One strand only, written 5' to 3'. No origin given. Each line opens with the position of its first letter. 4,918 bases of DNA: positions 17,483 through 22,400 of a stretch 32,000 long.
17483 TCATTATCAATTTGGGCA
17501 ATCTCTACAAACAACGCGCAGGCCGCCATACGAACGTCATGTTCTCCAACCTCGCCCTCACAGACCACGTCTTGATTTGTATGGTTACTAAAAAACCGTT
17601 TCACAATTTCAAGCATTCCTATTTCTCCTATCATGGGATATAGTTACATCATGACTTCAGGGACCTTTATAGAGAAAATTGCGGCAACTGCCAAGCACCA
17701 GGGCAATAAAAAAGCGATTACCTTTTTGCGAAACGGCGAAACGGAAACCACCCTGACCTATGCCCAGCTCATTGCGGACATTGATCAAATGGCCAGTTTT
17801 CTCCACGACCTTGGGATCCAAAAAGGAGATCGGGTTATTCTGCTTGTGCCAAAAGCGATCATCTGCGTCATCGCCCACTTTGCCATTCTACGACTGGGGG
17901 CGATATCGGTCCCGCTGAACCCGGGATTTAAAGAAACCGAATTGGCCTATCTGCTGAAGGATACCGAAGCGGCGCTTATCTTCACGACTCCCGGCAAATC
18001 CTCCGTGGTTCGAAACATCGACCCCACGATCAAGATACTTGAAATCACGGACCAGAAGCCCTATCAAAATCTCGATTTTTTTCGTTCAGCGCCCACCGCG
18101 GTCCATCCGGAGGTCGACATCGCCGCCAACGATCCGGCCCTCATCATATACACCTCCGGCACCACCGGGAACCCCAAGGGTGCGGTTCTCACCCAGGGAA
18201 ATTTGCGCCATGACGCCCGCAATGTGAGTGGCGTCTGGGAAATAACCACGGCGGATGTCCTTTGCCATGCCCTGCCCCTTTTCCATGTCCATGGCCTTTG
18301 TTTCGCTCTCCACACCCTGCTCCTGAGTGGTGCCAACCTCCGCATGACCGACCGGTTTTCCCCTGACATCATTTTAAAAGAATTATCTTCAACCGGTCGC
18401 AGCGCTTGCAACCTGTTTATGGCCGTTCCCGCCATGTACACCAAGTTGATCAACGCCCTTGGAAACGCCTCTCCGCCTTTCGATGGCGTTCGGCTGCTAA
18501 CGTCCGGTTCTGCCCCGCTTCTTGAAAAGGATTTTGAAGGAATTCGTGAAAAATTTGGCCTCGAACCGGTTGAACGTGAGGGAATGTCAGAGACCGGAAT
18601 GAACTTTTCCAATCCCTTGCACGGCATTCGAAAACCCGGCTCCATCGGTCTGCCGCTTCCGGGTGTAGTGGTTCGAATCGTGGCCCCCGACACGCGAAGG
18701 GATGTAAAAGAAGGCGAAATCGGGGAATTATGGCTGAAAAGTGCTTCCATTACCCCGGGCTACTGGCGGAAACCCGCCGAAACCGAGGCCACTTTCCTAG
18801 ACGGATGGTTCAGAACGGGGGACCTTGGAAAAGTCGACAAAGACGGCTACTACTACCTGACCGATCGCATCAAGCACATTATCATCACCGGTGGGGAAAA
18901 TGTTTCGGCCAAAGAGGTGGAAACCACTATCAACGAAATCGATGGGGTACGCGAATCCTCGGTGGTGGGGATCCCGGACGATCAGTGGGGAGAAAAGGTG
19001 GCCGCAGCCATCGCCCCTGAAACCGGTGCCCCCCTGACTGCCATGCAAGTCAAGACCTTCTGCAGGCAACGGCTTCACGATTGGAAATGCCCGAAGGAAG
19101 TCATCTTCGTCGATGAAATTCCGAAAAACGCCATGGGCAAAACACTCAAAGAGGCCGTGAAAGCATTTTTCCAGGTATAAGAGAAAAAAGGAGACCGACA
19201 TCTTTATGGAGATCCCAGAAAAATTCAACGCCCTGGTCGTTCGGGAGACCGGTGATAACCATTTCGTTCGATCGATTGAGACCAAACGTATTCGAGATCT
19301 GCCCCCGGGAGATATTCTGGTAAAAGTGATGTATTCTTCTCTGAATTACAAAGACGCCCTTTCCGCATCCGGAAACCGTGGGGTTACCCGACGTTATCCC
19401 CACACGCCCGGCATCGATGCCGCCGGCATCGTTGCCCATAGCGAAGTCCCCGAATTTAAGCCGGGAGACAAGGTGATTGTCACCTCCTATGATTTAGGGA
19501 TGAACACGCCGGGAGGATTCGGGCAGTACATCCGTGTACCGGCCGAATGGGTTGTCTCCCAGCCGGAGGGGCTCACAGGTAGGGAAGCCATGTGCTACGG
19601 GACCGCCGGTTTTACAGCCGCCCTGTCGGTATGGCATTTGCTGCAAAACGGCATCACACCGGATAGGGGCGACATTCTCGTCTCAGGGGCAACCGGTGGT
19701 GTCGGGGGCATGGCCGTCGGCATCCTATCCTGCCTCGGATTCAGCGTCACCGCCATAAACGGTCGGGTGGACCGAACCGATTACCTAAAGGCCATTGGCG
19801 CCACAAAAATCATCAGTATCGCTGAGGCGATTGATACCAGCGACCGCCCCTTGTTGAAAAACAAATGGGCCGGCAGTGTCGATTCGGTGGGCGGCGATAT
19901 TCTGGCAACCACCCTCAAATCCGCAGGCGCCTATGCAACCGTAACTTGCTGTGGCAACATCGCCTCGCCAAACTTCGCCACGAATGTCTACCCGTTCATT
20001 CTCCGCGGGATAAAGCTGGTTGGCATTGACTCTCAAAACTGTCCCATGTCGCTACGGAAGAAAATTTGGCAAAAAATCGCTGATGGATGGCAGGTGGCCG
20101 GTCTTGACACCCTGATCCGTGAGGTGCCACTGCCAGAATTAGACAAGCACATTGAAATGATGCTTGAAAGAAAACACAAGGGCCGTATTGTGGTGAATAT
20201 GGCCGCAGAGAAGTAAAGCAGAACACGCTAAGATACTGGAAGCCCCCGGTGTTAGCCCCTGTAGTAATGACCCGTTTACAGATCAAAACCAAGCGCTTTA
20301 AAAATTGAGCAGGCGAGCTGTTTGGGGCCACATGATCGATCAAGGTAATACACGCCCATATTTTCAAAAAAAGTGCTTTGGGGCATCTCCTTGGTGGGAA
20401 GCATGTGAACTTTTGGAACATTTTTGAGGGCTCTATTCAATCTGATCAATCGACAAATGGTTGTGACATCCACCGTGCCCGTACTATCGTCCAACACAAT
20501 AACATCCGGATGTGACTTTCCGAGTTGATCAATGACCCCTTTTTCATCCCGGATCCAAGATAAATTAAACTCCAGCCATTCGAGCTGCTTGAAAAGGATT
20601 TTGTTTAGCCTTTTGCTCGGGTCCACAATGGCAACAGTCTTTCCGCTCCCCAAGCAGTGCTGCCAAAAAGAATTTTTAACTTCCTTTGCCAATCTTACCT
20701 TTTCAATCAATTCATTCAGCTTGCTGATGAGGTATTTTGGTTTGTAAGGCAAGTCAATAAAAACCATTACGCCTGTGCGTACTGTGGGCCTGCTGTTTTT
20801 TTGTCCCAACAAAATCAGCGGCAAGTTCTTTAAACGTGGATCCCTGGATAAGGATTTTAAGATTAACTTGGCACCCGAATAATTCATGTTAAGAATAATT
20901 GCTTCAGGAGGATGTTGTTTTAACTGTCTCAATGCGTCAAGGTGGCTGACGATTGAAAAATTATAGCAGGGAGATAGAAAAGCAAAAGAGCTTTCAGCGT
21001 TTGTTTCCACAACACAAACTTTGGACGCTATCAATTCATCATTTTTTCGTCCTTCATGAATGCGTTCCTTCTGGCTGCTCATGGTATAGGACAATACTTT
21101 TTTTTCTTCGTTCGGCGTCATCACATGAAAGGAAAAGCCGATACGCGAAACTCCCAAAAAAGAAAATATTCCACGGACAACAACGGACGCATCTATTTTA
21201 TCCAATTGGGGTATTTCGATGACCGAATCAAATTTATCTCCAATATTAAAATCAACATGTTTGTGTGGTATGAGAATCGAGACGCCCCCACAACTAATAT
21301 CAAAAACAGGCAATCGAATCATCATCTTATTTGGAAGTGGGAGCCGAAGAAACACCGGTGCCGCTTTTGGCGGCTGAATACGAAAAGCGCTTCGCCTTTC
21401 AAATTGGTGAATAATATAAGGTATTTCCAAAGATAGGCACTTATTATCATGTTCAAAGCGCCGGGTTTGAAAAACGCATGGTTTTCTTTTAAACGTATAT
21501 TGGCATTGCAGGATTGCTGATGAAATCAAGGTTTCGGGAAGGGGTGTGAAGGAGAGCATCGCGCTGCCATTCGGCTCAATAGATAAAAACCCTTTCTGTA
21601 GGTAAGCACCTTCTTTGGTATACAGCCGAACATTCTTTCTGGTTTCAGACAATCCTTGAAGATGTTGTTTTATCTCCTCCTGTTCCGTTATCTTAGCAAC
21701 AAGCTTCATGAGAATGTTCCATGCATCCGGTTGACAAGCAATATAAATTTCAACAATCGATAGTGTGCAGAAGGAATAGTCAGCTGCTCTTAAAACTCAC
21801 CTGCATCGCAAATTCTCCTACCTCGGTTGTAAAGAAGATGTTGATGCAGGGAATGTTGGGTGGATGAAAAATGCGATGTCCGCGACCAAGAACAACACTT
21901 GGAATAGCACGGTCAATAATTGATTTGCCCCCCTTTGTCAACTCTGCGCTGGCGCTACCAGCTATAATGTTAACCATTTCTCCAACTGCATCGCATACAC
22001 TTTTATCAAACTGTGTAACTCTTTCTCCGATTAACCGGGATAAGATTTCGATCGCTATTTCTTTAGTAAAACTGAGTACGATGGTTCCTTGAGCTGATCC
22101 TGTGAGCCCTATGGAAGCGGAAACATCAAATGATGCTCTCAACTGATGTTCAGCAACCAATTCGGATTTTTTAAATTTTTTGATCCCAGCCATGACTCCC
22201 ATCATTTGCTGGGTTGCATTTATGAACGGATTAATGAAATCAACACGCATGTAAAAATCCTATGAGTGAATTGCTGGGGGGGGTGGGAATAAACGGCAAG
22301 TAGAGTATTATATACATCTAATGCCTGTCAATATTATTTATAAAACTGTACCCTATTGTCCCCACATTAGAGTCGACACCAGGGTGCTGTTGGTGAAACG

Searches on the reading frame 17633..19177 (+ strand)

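Call 26: search_protein_families(library=pfam, proteins=[window:17633-19177:+], max_evalue=0.0001)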
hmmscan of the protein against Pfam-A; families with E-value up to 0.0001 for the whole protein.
window:17633-19177:+ (515 aa): 2 families
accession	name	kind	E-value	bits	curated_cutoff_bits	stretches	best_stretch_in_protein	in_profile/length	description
PF00501.34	AMP-binding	-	1.3e-78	264.9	29.9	1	18-378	3-384/384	AMP-binding enzyme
PF13193.12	AMP-binding_C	-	3.6e-17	63.5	24.5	1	428-503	1-76/76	AMP-binding enzyme C-terminal domain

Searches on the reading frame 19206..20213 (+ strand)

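Call 26: search_protein_families(library=pfam, proteins=[window:19206-20213:+], max_evalue=0.0001)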
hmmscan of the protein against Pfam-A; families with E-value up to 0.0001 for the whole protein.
window:19206-20213:+ (336 aa): 2 families
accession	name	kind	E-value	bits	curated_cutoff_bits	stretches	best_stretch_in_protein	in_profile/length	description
PF08240.17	ADH_N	-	5.3e-14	52.8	23.5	1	34-120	2-103/104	Alcohol dehydrogenase GroES-like domain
PF00107.32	ADH_zinc_N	-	5.7e-11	42.9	31.8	1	165-285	1-122/129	Zinc-binding dehydrogenase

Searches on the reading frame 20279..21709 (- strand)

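Call 26: search_protein_families(library=pfam, proteins=[window:20279-21709:-], max_evalue=0.0001)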
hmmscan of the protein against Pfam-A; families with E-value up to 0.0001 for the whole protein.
window:20279-21709:- (477 aa): 1 family
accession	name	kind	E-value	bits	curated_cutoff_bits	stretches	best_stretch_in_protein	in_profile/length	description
PF07238.19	PilZ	-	2.2e-06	28.3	22.5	1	104-209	1-100/102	PilZ domain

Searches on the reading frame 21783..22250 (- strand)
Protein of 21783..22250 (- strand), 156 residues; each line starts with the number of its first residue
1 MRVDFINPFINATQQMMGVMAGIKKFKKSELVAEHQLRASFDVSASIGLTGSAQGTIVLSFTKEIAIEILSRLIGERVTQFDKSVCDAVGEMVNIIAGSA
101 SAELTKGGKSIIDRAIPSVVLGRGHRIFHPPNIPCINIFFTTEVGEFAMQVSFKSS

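Call 26: search_protein_families(library=pfam, proteins=[window:21783-22250:-], max_evalue=0.0001)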
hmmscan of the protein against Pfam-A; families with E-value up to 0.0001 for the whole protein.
window:21783-22250:- (156 aa): 1 family
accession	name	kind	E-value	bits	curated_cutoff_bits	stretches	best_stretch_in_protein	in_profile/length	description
PF13690.11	CheX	-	3.8e-21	75.4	27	1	43-141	1-94/94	Chemotaxis phosphatase CheX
